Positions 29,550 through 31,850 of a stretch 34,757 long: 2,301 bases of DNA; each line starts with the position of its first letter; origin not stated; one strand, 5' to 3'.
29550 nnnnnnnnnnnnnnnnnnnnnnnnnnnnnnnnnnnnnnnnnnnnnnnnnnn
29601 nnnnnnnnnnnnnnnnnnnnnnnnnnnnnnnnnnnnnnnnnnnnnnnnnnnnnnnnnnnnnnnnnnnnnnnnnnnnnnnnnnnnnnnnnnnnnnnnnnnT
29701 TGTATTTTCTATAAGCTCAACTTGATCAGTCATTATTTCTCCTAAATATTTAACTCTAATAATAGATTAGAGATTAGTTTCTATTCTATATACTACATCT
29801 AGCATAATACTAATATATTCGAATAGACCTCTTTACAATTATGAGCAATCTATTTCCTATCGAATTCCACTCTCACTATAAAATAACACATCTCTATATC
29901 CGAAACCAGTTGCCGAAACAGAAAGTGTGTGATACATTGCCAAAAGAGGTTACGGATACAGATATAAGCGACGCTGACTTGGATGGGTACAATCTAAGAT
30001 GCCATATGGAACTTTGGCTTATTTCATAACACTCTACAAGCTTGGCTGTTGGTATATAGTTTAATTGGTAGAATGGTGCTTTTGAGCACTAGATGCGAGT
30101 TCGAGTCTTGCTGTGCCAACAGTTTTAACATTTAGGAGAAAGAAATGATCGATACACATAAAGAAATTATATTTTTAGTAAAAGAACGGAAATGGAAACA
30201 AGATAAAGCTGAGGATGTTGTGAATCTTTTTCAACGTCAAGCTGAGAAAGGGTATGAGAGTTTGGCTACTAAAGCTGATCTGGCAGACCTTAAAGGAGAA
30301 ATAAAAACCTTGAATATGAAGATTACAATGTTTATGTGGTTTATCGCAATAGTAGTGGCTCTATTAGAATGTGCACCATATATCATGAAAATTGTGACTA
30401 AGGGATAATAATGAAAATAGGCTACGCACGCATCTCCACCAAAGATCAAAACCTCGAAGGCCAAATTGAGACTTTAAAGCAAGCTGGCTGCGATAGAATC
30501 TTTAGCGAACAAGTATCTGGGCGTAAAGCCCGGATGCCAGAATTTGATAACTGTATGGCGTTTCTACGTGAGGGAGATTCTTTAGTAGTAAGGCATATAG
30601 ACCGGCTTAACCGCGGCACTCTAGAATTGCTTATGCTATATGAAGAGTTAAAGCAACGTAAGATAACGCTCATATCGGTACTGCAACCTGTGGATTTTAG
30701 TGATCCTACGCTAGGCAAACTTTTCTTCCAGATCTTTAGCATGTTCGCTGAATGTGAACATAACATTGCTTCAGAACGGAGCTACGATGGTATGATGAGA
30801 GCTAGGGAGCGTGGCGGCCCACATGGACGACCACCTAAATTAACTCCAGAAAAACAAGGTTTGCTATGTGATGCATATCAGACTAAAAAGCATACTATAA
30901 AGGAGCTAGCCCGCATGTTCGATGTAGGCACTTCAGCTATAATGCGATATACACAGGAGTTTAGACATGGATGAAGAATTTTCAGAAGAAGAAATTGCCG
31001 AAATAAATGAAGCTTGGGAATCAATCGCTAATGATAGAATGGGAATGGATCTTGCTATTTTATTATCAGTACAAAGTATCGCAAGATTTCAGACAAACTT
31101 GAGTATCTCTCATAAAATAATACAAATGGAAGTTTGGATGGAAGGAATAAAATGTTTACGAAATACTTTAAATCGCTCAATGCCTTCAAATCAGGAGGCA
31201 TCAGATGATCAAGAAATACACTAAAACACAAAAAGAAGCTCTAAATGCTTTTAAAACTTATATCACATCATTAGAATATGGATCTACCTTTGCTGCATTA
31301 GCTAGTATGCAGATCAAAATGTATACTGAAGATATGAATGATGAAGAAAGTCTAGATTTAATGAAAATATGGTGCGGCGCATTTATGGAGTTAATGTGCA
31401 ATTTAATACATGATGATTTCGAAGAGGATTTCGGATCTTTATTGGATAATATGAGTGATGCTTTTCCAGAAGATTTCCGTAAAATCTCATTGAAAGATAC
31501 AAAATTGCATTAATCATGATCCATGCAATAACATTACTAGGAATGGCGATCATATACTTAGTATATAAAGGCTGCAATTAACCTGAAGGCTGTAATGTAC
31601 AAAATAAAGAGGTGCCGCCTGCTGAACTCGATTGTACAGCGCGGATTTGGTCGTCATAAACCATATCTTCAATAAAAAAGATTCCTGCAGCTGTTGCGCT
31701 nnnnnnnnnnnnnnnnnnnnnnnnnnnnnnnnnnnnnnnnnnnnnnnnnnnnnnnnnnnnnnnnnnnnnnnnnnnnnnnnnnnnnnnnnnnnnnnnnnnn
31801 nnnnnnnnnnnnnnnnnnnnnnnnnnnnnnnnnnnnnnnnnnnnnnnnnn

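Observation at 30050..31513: Orphan Gin/Hin-type invertase operon beside the tail-fibre module, with no recognisable invertible segment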

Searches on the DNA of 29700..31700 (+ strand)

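Call 5: search_dna_similar(query=window:29700-31700:+, collection=phages, mode=distant)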
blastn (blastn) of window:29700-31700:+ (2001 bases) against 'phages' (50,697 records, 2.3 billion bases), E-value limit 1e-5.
No match.

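Call 70: search_rna_families(sources=[L002, L009, L171, L092, L091, L006], threshold=gathering)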
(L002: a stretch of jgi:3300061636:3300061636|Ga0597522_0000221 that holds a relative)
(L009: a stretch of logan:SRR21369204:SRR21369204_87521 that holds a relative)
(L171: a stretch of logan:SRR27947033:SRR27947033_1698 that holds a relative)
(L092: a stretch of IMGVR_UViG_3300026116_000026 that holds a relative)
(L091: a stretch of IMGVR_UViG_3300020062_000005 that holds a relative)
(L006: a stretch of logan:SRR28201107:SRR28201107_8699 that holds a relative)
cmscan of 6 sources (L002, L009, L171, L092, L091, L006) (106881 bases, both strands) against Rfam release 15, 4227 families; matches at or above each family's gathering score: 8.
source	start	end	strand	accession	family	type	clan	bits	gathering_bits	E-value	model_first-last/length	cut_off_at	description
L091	7166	7237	+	RF00005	tRNA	Gene; tRNA;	CL00001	69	29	9.5e-13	1-71/71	no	tRNA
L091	6384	6470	+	RF00005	tRNA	Gene; tRNA;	CL00001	56.9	29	2.1e-09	1-71/71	no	tRNA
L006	9254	9323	+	RF00005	tRNA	Gene; tRNA;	CL00001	49.3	29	2.6e-07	1-71/71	no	tRNA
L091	9077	9146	+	RF00005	tRNA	Gene; tRNA;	CL00001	48.6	29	4.1e-07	1-71/71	no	tRNA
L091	8983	9053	+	RF00005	tRNA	Gene; tRNA;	CL00001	43.5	29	1e-05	1-71/71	no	tRNA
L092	4961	5030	+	RF00005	tRNA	Gene; tRNA;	CL00001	33.7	29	0.0052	1-71/71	no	tRNA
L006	9160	9230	+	RF00005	tRNA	Gene; tRNA;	CL00001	33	29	0.0079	1-71/71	no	tRNA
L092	4869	4939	+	RF00005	tRNA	Gene; tRNA;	CL00001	29.3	29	0.081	1-71/71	no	tRNA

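Call 116: search_rna_families(source=window, start=29850, end=30060, threshold=evalue, max_evalue=10, show_alignments=1)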
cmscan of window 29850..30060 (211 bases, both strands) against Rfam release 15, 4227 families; matches with E-value up to 10: 0.
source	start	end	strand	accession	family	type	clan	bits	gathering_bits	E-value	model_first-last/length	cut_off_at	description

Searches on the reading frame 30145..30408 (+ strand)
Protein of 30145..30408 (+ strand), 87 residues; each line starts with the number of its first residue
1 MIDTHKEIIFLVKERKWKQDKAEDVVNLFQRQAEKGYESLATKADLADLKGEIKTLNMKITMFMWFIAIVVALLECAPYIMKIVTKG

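Call 6: search_protein_families(library=pfam, proteins=[window:30145-30408:+], max_evalue=0.1)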
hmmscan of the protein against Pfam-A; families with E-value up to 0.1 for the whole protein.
window:30145-30408:+ (87 aa): 1 family
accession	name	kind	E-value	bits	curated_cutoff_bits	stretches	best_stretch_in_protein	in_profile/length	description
PF14362.11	DUF4407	-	0.015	15.1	31.3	1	40-85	236-284/297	Domain of unknown function (DUF4407)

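Call 9: search_protein_families(library=ncbifam, proteins=[window:30145-30408:+], max_evalue=0.01)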
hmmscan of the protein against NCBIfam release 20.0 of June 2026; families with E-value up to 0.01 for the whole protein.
window:30145-30408:+ (87 aa): 0 families

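Call 61: search_protein_families(library=padloc, proteins=[window:30145-30408:+], max_evalue=0.01)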
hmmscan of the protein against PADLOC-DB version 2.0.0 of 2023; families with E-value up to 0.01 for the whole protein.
window:30145-30408:+ (87 aa): 1 family
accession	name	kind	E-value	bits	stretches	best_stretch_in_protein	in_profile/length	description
PDLC04266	PDC-M01B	-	0.0024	15.5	1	15-86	207-278/281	-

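Call 62: search_protein_families(library=phrogs, proteins=[window:30145-30408:+], max_evalue=0.01)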
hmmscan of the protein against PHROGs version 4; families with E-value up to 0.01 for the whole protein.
window:30145-30408:+ (87 aa): 1 family
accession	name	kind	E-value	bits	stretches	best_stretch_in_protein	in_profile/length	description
phrog_3556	-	unknown function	4.1e-06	27.1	1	19-84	205-268/276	-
